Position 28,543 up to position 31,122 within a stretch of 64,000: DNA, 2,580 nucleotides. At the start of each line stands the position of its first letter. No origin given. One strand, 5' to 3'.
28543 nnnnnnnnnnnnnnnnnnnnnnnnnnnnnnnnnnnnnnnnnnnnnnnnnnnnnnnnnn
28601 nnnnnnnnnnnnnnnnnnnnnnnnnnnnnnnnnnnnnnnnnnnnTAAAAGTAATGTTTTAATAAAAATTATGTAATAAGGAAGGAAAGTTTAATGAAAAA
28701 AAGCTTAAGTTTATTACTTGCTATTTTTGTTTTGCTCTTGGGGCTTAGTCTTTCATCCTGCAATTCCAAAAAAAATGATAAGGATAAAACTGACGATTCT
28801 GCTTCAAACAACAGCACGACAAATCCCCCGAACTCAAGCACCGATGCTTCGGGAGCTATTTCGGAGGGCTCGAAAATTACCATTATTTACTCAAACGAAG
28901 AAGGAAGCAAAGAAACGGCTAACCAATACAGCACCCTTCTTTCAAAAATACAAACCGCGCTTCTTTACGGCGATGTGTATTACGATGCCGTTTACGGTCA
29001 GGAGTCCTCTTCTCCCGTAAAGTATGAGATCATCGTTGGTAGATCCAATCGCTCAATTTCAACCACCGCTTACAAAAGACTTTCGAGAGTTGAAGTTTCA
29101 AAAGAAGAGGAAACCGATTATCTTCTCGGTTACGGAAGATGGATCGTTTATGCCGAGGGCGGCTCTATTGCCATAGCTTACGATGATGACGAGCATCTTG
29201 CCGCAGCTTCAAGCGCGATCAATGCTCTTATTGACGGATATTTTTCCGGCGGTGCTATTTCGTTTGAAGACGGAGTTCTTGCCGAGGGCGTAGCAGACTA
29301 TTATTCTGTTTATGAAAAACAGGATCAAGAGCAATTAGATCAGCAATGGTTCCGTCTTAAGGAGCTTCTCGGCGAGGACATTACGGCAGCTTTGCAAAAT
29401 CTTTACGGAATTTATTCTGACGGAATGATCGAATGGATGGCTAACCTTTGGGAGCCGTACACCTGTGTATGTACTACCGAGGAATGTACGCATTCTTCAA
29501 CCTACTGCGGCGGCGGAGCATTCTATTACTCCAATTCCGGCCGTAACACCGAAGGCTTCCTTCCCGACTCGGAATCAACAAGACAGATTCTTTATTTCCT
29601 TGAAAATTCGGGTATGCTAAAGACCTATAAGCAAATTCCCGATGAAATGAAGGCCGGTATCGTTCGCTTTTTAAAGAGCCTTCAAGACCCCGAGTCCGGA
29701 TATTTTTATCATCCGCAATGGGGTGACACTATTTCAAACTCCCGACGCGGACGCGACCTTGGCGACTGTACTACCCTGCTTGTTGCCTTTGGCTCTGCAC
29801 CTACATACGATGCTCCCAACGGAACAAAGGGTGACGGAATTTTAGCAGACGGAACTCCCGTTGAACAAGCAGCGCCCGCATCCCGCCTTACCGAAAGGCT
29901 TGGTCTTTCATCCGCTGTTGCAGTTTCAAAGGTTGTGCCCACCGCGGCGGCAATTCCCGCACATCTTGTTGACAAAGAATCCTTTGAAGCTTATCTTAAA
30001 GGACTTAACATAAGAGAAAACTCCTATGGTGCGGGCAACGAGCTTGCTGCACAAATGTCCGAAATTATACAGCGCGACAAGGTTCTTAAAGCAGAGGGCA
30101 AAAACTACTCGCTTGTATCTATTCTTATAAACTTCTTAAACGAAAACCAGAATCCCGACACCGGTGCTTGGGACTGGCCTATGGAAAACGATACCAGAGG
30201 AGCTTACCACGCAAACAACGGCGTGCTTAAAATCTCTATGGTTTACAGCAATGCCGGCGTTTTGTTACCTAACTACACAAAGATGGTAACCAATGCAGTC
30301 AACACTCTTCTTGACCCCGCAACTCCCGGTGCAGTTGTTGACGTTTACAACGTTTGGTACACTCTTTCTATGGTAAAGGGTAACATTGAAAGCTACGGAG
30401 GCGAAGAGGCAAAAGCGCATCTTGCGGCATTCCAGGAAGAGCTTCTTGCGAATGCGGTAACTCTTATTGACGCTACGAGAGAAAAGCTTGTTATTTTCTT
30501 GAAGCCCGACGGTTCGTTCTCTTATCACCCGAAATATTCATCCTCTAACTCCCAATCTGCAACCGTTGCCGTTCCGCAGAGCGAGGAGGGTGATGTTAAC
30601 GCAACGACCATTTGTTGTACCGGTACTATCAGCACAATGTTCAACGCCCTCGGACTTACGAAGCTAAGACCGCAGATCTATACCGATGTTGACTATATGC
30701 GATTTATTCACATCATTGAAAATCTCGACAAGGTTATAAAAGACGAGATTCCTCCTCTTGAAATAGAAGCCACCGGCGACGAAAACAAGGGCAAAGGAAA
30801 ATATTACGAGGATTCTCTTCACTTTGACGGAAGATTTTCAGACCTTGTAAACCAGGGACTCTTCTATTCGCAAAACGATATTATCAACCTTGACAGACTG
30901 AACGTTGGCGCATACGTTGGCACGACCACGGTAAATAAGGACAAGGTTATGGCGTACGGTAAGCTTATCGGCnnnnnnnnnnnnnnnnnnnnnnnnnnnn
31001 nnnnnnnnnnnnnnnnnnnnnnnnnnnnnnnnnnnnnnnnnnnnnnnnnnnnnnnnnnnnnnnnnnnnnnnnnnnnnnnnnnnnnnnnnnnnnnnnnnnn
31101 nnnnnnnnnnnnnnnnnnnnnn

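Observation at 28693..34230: Giant lipoprotein combining four domain types, with lipoprotein-specific insertions in the toroid domain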

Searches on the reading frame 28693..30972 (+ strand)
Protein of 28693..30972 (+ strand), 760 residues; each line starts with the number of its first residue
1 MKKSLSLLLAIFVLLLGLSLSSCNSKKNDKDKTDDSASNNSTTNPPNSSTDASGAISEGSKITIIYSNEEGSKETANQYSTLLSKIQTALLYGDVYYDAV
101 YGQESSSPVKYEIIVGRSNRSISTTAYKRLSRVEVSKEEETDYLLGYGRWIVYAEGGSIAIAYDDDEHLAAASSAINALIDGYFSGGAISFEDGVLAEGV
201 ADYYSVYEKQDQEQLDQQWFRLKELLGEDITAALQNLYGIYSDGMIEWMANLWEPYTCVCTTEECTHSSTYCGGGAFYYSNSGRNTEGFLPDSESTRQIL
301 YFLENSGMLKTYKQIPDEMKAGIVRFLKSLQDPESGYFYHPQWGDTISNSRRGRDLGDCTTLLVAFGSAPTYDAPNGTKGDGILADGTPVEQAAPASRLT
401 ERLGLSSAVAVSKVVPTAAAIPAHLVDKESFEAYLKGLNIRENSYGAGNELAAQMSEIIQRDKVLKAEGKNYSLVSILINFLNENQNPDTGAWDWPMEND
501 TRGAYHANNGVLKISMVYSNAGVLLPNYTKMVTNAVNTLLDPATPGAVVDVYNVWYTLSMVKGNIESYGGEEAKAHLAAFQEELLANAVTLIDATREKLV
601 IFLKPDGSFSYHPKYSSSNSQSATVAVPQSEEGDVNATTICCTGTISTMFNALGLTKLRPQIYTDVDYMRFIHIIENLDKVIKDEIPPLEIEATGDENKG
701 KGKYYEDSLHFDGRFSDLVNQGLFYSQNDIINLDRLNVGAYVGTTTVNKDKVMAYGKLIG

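Call 12: find_homologous_proteins(query=window:28693-30972:+, max_evalue=0.001)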
Query window:28693-30972:+ (760 aa): 148 proteins with E <= 0.001 among 8000 candidates; the best 120 are listed.
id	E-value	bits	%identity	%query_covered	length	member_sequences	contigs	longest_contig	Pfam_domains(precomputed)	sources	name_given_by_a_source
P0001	7.8e-294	995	70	83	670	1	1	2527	-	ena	-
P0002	6.2e-130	453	41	92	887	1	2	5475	-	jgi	-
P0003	5.4e-118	414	39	86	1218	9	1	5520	-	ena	-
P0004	4.6e-116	407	38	90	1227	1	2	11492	-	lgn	-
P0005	1.1e-113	399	41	78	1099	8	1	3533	-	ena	-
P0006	1.6e-113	399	36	96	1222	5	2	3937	PF13385.14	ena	-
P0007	4.3e-113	397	38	91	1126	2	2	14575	-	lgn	-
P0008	5.3e-113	397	37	93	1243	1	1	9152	-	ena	-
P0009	1.3e-112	396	38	86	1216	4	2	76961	-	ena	-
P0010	1.6e-111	392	39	79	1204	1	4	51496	-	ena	-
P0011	5.8e-111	390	38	90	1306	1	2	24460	-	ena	-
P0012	7.3e-111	390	39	80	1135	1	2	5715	-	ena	-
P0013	4.9e-110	387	37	90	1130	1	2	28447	-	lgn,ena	-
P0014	4.1e-109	384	37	90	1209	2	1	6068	-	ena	-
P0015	5.3e-109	384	36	93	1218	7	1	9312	-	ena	-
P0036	6.6e-100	354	35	92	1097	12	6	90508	-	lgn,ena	-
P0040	9.7e-98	347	41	61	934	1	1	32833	-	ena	-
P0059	3.8e-88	315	40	61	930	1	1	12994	-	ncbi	-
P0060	5.2e-87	311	37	76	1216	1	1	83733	-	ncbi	-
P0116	1.8e-55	207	34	61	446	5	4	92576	-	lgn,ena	-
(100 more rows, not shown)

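Call 44: find_encoding_contigs(protein=P0009, flank=10000, max_places=2)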
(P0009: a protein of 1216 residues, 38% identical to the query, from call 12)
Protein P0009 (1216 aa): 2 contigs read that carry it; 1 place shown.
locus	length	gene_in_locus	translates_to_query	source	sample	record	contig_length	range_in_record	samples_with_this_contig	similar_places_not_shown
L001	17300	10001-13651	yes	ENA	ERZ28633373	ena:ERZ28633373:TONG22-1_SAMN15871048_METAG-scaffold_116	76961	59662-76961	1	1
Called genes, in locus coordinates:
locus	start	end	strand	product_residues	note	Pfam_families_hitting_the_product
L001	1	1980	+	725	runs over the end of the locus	PF22745:Nlig-Ia, PF01653:DNA_ligase_aden, PF03120:OB_DNA_ligase, PF03119:DNA_ligase_ZBD (weak), PF14520:HHH_5 (weak), PF12826:HHH_2, PF00533:BRCT, PF12738:PTCB-BRCT, +1 more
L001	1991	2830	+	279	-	PF02311:AraC_binding, PF07883:Cupin_2, PF00165:HTH_AraC, PF12833:HTH_18, PF00165:HTH_AraC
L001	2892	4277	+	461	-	-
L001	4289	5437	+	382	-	PF07221:GlcNAc_2-epim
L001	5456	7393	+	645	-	PF16126:DUF4838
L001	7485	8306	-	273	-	PF00849:PseudoU_synth_2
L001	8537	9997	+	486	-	-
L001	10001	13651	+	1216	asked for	-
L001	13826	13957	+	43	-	-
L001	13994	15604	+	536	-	-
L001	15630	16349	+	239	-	PF02585:PIG-L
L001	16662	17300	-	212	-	?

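Call 45: find_encoding_contigs(protein=P0036, flank=10000, max_places=2)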
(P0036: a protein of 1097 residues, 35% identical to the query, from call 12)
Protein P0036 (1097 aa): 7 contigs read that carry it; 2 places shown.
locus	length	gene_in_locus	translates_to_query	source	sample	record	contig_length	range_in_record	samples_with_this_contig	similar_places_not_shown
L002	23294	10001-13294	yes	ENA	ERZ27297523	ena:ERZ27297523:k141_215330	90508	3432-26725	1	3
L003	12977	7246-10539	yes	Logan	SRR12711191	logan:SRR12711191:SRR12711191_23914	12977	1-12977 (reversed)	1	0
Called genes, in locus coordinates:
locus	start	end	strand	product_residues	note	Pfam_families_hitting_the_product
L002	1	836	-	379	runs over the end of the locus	PF00226:DnaJ, PF01556:DnaJ_C, PF00684:DnaJ_CXXCXGXG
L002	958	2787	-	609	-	PF00012:HSP70, PF06723:MreB_Mbl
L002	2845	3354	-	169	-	PF01025:GrpE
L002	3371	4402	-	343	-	PF01628:HrcA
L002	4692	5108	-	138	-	PF11457:DUF3021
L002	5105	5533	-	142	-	PF04397:LytTR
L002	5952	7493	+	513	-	PF12072:RNase_Y_N, PF22891:KH_PNO1_2nd (faint), PF00013:KH_1, PF08668:HDOD (weak), PF01966:HD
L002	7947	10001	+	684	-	PF01381:HTH_3, PF12844:HTH_19 (weak), PF13560:HTH_31, PF18491:SRA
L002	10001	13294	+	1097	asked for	-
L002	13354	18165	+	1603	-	PF13385:Laminin_G_3 (faint)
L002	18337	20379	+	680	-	PF06439:3keto-disac_hyd (weak)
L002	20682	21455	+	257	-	PF00149:Metallophos, PF13277:YmdB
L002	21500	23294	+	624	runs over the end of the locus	PF01134:GIDA, PF07992:Pyr_redox_2 (weak), PF21680:GIDA_C_1st, PF13932:SAM_GIDA_C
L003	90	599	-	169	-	PF01025:GrpE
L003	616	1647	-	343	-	PF01628:HrcA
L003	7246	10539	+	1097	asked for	-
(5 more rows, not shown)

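Call 46: find_encoding_contigs(protein=P0060, flank=10000, max_places=2)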
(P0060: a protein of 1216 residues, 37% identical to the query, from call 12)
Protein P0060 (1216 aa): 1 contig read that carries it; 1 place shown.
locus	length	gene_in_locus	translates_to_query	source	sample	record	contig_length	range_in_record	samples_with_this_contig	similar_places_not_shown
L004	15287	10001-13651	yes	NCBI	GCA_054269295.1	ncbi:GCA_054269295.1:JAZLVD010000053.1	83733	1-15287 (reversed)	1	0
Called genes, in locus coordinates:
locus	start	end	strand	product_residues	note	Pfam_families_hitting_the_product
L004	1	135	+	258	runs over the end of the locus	PF00165:HTH_AraC (faint), PF12833:HTH_18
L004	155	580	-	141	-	-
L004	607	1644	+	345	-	PF01408:GFO_IDH_MocA, PF03447:NAD_binding_3 (weak), PF02894:GFO_IDH_MocA_C, PF22725:GFO_IDH_MocA_C3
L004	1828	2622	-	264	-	PF02311:AraC_binding, PF12833:HTH_18, PF00165:HTH_AraC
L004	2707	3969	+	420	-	PF01979:Amidohydro_1, PF07969:Amidohydro_3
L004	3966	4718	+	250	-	PF01182:Glucosamine_iso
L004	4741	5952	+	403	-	PF01408:GFO_IDH_MocA, PF02894:GFO_IDH_MocA_C, PF22725:GFO_IDH_MocA_C3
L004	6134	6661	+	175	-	PF14607:GxDLY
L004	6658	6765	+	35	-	-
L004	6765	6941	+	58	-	-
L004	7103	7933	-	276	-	PF07883:Cupin_2 (weak), PF12833:HTH_18, PF00165:HTH_AraC (weak)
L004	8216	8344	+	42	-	-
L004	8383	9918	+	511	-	-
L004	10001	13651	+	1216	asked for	-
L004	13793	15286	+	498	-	?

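Call 47: find_encoding_contigs(protein=P0116, flank=10000, max_places=2)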
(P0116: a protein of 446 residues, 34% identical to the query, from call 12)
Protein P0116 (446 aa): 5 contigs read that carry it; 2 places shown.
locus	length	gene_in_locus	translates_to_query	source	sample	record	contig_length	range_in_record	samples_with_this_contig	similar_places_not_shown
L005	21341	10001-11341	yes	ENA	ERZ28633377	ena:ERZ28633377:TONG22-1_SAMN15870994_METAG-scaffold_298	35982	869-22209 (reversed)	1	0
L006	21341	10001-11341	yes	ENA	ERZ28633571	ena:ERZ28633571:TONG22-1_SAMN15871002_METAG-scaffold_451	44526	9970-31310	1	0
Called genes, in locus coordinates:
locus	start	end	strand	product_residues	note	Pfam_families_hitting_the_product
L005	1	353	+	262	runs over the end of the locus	PF12695:Abhydrolase_5, PF12146:Hydrolase_4 (weak), PF00561:Abhydrolase_1 (faint)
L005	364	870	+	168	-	PF00440:TetR_N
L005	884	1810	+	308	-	PF01613:Flavin_Reduct (weak)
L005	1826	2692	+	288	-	PF01073:3Beta_HSD, PF01370:Epimerase, PF02254:TrkA_N (faint), PF05368:NmrA, PF13460:NAD_binding_10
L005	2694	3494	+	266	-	PF06966:DUF1295, PF02544:Steroid_dh (faint)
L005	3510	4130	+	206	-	-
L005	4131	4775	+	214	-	-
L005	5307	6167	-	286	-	PF10114:PocR, PF12833:HTH_18, PF00165:HTH_AraC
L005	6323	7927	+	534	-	PF00728:Glyco_hydro_20, PF18088:Glyco_H_20C_C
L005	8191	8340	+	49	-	-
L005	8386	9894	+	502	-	-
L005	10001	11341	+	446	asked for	-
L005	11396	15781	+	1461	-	-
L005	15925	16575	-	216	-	PF02254:TrkA_N, PF02080:TrkA_C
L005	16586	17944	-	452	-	PF02386:TrkH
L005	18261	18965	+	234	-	PF13519:VWA_2 (weak), PF25106:VWA_4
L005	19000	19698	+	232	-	-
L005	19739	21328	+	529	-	PF00069:Pkinase, PF07714:PK_Tyr_Ser-Thr (faint)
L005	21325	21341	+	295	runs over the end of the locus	?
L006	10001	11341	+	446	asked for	-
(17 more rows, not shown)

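Call 57: search_protein_families(library=pfam, proteins=[L005:8368-9891:+], max_evalue=0.01)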
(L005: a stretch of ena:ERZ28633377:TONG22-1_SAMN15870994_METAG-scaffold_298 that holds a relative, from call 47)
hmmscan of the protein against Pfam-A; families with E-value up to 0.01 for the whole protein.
L005:8368-9891:+ (508 aa): 0 families
